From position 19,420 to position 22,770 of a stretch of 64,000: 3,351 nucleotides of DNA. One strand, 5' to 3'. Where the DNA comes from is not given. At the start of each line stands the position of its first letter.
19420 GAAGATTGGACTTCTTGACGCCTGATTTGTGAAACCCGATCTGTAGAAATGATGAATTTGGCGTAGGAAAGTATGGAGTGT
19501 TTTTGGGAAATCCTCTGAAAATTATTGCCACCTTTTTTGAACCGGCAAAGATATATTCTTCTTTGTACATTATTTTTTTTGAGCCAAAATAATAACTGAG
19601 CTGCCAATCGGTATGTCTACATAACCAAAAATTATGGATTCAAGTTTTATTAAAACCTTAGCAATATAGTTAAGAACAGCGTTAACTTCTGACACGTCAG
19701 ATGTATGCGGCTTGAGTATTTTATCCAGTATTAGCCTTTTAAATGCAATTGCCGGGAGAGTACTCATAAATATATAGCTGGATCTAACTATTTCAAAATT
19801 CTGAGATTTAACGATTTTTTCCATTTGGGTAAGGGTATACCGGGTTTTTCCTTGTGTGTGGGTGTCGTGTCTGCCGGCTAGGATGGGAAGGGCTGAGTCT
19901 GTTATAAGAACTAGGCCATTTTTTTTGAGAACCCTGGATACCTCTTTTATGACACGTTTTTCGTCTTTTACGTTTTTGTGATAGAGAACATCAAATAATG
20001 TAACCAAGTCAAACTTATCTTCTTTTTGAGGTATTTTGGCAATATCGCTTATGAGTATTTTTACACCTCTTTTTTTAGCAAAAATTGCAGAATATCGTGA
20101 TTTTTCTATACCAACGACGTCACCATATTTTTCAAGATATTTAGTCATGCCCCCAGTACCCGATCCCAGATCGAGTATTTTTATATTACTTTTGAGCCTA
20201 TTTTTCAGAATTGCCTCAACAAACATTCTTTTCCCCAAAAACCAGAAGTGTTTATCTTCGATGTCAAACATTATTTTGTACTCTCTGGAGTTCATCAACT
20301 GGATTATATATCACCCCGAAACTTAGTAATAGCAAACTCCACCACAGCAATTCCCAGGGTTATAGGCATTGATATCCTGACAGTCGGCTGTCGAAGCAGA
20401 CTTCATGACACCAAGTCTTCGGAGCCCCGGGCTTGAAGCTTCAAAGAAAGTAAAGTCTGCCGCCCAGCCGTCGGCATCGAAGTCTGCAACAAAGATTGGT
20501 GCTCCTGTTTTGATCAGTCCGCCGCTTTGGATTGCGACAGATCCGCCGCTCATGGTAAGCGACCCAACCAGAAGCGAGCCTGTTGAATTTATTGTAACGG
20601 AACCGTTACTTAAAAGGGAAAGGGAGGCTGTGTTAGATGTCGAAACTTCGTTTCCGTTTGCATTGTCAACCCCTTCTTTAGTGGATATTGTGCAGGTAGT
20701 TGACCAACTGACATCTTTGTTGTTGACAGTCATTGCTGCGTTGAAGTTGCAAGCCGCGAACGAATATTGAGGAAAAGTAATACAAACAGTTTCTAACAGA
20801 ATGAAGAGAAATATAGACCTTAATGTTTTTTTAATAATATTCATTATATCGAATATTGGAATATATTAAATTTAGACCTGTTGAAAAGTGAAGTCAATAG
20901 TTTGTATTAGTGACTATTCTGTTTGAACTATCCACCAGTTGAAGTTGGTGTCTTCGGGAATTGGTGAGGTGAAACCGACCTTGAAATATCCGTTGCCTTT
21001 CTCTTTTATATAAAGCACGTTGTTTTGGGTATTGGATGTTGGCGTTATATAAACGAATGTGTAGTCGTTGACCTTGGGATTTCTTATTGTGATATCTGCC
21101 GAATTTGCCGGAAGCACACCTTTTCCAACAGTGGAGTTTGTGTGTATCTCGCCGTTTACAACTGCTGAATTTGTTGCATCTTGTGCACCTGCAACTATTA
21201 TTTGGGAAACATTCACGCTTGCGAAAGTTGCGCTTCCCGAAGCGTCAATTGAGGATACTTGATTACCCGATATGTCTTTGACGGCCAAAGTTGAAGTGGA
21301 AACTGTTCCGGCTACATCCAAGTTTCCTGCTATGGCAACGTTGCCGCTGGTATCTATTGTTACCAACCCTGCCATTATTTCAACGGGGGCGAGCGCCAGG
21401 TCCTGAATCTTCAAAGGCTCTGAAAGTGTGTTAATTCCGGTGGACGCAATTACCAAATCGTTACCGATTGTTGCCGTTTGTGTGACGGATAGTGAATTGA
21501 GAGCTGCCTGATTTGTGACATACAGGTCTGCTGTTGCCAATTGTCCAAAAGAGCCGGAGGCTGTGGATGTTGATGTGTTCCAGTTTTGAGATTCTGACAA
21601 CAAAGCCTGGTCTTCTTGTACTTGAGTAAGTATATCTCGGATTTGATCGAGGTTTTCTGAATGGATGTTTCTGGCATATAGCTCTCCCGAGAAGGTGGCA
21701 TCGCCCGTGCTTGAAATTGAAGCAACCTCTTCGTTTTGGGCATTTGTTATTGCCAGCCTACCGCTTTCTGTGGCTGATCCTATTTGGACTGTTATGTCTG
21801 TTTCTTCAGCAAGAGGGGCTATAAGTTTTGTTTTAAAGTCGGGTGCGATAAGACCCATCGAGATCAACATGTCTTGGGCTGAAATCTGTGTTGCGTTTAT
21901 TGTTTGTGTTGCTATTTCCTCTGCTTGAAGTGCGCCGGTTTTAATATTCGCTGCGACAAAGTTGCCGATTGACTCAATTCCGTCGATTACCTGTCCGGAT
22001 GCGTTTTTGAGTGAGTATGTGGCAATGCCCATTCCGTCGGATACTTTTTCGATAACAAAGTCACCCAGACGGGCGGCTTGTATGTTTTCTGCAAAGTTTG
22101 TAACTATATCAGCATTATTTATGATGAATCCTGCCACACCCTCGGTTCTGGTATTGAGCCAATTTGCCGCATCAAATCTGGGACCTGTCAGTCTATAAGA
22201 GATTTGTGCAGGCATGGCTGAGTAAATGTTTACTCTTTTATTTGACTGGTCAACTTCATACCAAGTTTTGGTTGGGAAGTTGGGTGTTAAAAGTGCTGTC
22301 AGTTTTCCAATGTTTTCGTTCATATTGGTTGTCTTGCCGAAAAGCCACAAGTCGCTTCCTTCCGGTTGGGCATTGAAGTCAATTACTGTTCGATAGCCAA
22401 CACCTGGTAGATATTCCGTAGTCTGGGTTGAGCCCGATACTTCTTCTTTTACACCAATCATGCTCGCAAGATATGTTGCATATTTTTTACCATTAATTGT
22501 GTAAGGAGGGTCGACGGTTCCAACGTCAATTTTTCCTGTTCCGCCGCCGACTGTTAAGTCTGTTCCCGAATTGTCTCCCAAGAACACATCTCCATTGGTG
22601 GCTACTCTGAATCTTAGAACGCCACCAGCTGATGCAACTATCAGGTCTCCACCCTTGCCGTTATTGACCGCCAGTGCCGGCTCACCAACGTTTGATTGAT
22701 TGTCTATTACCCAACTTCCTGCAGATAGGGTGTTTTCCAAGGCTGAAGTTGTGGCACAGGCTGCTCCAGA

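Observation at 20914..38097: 5727-aa single-ORF giant surface protein: type-II anchored, repeat-rich, with LamG and a conserved C-terminal domain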

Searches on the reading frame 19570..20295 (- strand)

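Call 5: search_protein_families(library=pfam, proteins=[window:19570-20295:-], max_evalue=0.01)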
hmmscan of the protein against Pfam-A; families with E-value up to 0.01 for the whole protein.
window:19570-20295:- (241 aa): 13 families
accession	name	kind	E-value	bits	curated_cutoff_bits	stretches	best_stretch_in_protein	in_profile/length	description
PF08241.18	Methyltransf_11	-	1.3e-17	64.6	21.2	1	41-131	1-95/95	Methyltransferase domain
PF13847.12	Methyltransf_31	-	8.4e-17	61.6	27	1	35-145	2-114/145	Methyltransferase domain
PF13649.12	Methyltransf_25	-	3.4e-15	57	27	1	40-127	1-97/97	Methyltransferase domain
PF13489.12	Methyltransf_23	-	5e-13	49.6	27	1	33-170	19-162/164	Methyltransferase domain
PF08242.18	Methyltransf_12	-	2e-09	38.5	30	1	41-128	1-97/98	Methyltransferase domain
PF01209.24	Ubie_methyltran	-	5.5e-07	29.6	20.1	1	20-140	34-160/233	ubiE/COQ5 methyltransferase family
PF07021.18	MetW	-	3.4e-06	27.3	21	1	30-125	7-104/193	Methionine biosynthesis protein MetW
PF05219.18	DREV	-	0.00013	21.7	26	1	30-137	88-191/265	DREV methyltransferase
PF00891.24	Methyltransf_2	-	0.00077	19.3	22.3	1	40-159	66-191/210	O-methyltransferase domain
PF05148.21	Methyltransf_8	-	0.00088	19.6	27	1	33-133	69-158/219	Hypothetical methyltransferase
PF01728.25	FtsJ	-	0.0014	19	24.1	1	30-99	14-96/181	FtsJ-like methyltransferase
PF02353.26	CMAS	-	0.0014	18.4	27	1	30-134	56-167/273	Mycolic acid cyclopropane synthetase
PF01739.24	CheR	-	0.0016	18.3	27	0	84-134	126-176/195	CheR methyltransferase, SAM binding domain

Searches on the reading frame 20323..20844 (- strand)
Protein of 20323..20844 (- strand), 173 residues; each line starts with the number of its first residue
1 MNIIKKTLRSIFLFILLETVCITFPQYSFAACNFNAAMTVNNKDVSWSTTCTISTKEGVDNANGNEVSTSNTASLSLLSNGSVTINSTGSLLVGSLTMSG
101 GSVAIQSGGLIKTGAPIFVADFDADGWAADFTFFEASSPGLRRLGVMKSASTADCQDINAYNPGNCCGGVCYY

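Call 5: search_protein_families(library=pfam, proteins=[window:20323-20841:-], max_evalue=0.01)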
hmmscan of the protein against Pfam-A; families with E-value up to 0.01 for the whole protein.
window:20323-20841:- (172 aa): 1 family
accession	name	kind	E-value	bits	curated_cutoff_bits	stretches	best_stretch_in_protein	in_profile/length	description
PF05220.18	MgpC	-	0.0038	17.1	27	1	26-103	86-163/226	MgpC adhesin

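Call 11: search_protein_families(library=ncbifam, proteins=[window:20323-20841:-], max_evalue=0.01)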
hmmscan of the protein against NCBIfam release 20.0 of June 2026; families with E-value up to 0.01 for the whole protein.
window:20323-20841:- (172 aa): 0 families

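Call 12: search_protein_families(library=phrogs, proteins=[window:20323-20841:-], max_evalue=0.01)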
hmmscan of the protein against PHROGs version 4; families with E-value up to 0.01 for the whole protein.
window:20323-20841:- (172 aa): 0 families

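Call 62: find_encoding_contigs(protein=window:20323-20844:-, flank=10000, max_places=6)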
Protein window:20323-20844:- (173 aa): 2 contigs read that carry it; 2 places shown.
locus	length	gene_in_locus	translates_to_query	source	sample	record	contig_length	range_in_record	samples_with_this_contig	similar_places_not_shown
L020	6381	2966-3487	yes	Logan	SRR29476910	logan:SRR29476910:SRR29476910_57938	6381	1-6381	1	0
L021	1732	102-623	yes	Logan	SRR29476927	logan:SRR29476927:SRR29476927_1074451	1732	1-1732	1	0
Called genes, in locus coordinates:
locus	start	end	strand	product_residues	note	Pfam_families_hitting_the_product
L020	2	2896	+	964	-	?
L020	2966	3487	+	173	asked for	-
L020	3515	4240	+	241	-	PF01209:Ubie_methyltran (weak), PF13489:Methyltransf_23, PF07021:MetW (weak), PF13847:Methyltransf_31, PF08241:Methyltransf_11, PF08242:Methyltransf_12, PF13649:Methyltransf_25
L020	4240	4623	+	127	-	-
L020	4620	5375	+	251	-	PF00535:Glycos_transf_2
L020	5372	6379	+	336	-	?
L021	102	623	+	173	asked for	-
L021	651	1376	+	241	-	PF01209:Ubie_methyltran (weak), PF13489:Methyltransf_23, PF07021:MetW (weak), PF13847:Methyltransf_31, PF08241:Methyltransf_11, PF08242:Methyltransf_12, PF13649:Methyltransf_25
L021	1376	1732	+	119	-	?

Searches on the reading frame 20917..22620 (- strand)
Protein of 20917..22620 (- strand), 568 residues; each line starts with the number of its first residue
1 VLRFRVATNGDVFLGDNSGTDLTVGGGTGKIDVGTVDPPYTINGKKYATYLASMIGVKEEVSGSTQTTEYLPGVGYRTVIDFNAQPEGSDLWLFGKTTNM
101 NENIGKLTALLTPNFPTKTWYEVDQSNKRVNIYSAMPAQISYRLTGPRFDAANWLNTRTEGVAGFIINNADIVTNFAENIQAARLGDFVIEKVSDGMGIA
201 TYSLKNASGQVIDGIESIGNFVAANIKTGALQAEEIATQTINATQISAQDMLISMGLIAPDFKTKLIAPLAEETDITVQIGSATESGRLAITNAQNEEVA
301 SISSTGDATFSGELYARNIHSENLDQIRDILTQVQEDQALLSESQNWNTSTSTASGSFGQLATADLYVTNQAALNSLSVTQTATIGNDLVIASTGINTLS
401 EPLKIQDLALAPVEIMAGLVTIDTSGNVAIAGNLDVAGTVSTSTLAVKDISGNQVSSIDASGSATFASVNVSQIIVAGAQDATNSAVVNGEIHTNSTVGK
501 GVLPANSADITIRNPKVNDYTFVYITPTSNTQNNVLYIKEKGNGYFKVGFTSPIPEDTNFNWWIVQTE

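Call 13: search_protein_families(library=pfam, proteins=[window:20917-22620:-], max_evalue=10)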
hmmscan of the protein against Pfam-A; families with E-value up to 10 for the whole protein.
window:20917-22620:- (568 aa): 1 family
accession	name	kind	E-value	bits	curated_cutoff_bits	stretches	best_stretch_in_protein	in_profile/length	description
PF13860.13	FlgD_ig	-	0.0031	17.9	27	2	424-461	6-43/79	FlgD Ig-like domain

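Call 27: search_protein_families(library=pfam, proteins=[window:20917-22350:-], max_evalue=1)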
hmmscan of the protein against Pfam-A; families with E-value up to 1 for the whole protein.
window:20917-22350:- (478 aa): 1 family
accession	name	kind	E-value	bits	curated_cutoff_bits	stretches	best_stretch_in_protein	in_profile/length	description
PF13860.13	FlgD_ig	-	0.002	18.5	27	1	334-371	6-43/79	FlgD Ig-like domain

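Call 30: find_homologous_proteins(query=window:20917-22620:-, max_evalue=0.001)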
Query window:20917-22620:- (568 aa): 107 proteins with E <= 0.001 among 8000 candidates.
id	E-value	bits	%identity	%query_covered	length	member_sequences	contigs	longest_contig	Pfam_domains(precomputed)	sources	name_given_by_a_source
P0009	8.3e-155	535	53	95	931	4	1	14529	-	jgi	jgi:hypothetical protein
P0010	5.1e-154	532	51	98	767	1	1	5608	-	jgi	-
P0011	7.8e-148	512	46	99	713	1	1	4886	-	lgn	-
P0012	1.0e-140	488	47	98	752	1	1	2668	-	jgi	-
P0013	1.1e-134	468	42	99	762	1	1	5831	-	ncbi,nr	ncbi:hypothetical protein HYT60_01565, partial [Candidatus Woesebacteria bacterium]|nr:hypothetical 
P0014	8.2e-118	413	46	55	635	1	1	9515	PF14890.12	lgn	-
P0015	6.3e-109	383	40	98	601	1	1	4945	PF14890.12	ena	-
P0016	1.6e-101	359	52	63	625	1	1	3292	PF13884.12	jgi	jgi:hypothetical protein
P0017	6.0e-99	350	48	67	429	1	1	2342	-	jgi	-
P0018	1.0e-95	340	55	56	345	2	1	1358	-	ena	-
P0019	1.5e-92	329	39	81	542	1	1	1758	-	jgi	-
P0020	2.0e-91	325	38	91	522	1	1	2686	-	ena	-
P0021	1.1e-87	313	47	68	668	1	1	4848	PF13884.12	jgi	jgi:hypothetical protein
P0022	1.4e-87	313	37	96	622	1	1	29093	-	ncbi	-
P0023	6.4e-86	307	34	94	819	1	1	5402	-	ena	-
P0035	8.6e-71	257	32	96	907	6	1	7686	PF01391.24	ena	-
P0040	1.3e-66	244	32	98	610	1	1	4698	PF24146.3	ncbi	-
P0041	1.4e-65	240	31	98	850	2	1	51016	PF01391.24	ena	-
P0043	2.3e-63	233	33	95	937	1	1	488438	PF14890.12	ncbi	-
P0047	9.0e-57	211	38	64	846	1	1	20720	PF14890.12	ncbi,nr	ncbi:MAG: hypothetical protein Q8P91_02145, partial [bacterium]|nr:hypothetical protein [bacterium]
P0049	4.7e-54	202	38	71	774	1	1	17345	PF13884.12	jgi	jgi:cytoskeletal protein CcmA (bactofilin family)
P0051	6.0e-50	189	32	76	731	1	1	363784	PF01391.24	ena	-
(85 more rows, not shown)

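Call 35: search_protein_families(library=pfam, proteins=[P0016, P0021, P0049, P0014, P0015, P0040, P0043, P0047], max_evalue=0.1)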
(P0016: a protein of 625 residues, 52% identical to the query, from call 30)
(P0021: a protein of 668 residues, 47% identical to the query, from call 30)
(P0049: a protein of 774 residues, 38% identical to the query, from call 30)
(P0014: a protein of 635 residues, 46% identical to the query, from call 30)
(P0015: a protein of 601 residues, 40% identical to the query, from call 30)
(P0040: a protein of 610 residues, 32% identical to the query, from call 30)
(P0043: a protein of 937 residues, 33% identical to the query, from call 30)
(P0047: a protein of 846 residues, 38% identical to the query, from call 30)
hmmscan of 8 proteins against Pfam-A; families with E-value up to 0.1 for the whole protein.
P0016 (625 aa): 2 families
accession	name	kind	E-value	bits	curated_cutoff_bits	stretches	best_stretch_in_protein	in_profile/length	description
PF13884.11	Peptidase_S74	-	1.1e-15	58.1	22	1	111-176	1-57/58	Chaperone of endosialidase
PF13860.13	FlgD_ig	-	0.029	14.8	27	0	488-519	14-45/79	FlgD Ig-like domain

P0021 (668 aa): 2 families
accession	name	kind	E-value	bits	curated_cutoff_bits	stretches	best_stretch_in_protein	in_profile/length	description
PF13884.11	Peptidase_S74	-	3.9e-09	37.1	22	1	123-169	1-50/58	Chaperone of endosialidase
PF02974.19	Inh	-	0.011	16.3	25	0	541-573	59-91/97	Protease inhibitor Inh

P0049 (774 aa): 1 family
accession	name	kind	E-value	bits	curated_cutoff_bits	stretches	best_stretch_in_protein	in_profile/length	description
PF13884.11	Peptidase_S74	-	9.3e-15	55.1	22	1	224-284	1-57/58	Chaperone of endosialidase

P0014 (635 aa): 1 family
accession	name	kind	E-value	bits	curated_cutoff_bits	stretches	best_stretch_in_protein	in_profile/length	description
PF14890.11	Intein_splicing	-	5.9e-10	39.6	35.8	1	43-85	112-155/155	Intein splicing domain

P0015 (601 aa): 1 family
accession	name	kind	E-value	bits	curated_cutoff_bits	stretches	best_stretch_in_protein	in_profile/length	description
PF14890.11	Intein_splicing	-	5.4e-09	36.5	35.8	1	17-58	113-155/155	Intein splicing domain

P0040 (610 aa): 2 families
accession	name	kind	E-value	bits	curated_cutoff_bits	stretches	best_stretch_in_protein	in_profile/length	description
PF24146.1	K1-lyase_C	-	1.1e-06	29.4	27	1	540-594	3-56/70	K1 capsule-specific polysaccharide lyase, C-terminal domain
PF11589.14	DUF3244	-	0.058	13.8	25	0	564-597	16-49/96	Domain of unknown function (DUF3244)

P0043 (937 aa): 1 family
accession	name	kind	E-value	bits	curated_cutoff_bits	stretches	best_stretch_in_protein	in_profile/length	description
PF14890.11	Intein_splicing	-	6.8e-10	39.4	35.8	1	42-83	113-155/155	Intein splicing domain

P0047 (846 aa): 2 families
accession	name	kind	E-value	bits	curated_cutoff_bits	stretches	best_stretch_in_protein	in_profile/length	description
PF14890.11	Intein_splicing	-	5.1e-07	30.1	35.8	1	38-74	118-155/155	Intein splicing domain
PF22402.2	Coat_P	-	0.049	14.5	27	0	626-676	41-91/103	Coat protein, P (projecting) domain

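Call 87: predict_structure(alignment_id=A1)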
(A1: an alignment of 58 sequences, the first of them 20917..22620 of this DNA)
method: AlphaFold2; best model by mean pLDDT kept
length: 568 residues; sequences in the alignment: 58
mean_pLDDT: 75.1   pTM: 0.35
mean pLDDT of the five models: 75.1, 74.3, 73.1, 72.8, 71.4
residues with pLDDT >= 90: 159; 70-90: 207; 50-70: 128; < 50: 74
segments of 3 or more residues with pLDDT < 50: 1-3, 52-54, 173-183, 231-247, 256-272, 347-358, 477-479
pLDDT, mean of each block of 10 residues (from residue 1): 56 62 63 59 76 63 96 94 93 91 94 97 97 97 91 65 66 42 64 75 79 59 54 41 43 50 40 65 74 86 84 70 75 83 57 44 62 68 78 83 81 90 91 84 81 83 73 49 70 88 96 94 95 96 97 96 85
secondary structure, 60 per line:
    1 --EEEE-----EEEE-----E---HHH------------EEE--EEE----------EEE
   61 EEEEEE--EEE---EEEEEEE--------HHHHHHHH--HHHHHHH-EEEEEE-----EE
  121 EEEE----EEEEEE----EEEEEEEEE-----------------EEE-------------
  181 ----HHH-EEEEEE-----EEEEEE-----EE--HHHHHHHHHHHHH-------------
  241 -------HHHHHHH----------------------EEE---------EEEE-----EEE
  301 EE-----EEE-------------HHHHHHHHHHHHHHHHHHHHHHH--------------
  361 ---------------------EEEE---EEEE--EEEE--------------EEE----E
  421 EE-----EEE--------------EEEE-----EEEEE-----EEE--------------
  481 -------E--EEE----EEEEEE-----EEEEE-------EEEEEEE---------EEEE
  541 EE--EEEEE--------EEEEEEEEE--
elements in order: E3-6 E12-15 E40-42 E45-47 E58-66 E69-71 E75-81 H90-97 H100-106 E108-113 E119-124 E129-134 E139-147 E165-167 E189-194 E200-205 H215-227 H248-254 E277-279 E289-292 E298-302 E308-310 H324-346 E382-385 E389-392 E395-398 E413-415 E420-422 E428-430 E445-448 E454-458 E464-466 E491-493 E498-503 E509-513 E521-527 E537-542 E545-549 E558-566

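Call 114: fold_search(model_id=the predicted structure, library=viral)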
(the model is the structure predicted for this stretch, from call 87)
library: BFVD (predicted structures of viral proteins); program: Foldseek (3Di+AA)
matches with E <= 10: 1150; with E <= 0.001: 105
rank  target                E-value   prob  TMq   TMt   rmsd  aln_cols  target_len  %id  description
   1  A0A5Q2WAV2            7.0e-08  1.00  0.16  0.14  13.4       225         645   18  (no name in the UniProt tables at hand)
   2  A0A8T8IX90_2          8.7e-08  1.00  0.12  0.08  42.5       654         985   11  (no name in the UniProt tables at hand)
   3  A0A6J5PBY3            9.2e-08  1.00  0.15  0.36  14.5       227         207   14  Uncharacterized protein [uncultured Caudovirales phage]
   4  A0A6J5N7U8            5.2e-07  1.00  0.15  0.25  22.0       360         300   13  Uncharacterized protein [uncultured Caudovirales phage]
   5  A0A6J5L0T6            5.8e-07  1.00  0.15  0.45  12.1       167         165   22  Uncharacterized protein [uncultured Caudovirales phage]
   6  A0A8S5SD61            5.8e-07  1.00  0.13  0.07  42.3       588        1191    9  Collagen triple helix repeat protein [Siphoviridae sp. ctnpt50]
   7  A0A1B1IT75            1.1e-06  1.00  0.12  0.07  34.5       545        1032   13  (no name in the UniProt tables at hand)
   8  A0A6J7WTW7            1.1e-06  1.00  0.16  0.10  42.4       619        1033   11  Uncharacterized protein [uncultured Caudovirales phage]
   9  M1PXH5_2              2.0e-06  1.00  0.14  0.11  36.6       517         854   10  Outer membrane autotransporter [Prochlorococcus phage P-SSP6]
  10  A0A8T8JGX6            2.3e-06  1.00  0.12  0.14  30.8       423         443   13  (no name in the UniProt tables at hand)
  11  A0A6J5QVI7            2.4e-06  1.00  0.15  0.17  34.8       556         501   14  K1 capsule-specific polysaccharide lyase C-terminal domain-containing protein [uncultured Caudovirales phage]
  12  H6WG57                3.4e-06  0.92  0.11  0.12  41.8       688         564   12  Tail fiber [Cyanophage S-TIM5]
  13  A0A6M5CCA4            3.4e-06  0.77  0.09  0.09  60.1       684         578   10  (no name in the UniProt tables at hand)
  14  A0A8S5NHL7            3.6e-06  0.90  0.11  0.08  58.2       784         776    8  Uncharacterized protein [Siphoviridae sp. cttFh17]
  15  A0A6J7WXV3            4.3e-06  1.00  0.15  0.38  16.0       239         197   14  Uncharacterized protein [uncultured Caudovirales phage]
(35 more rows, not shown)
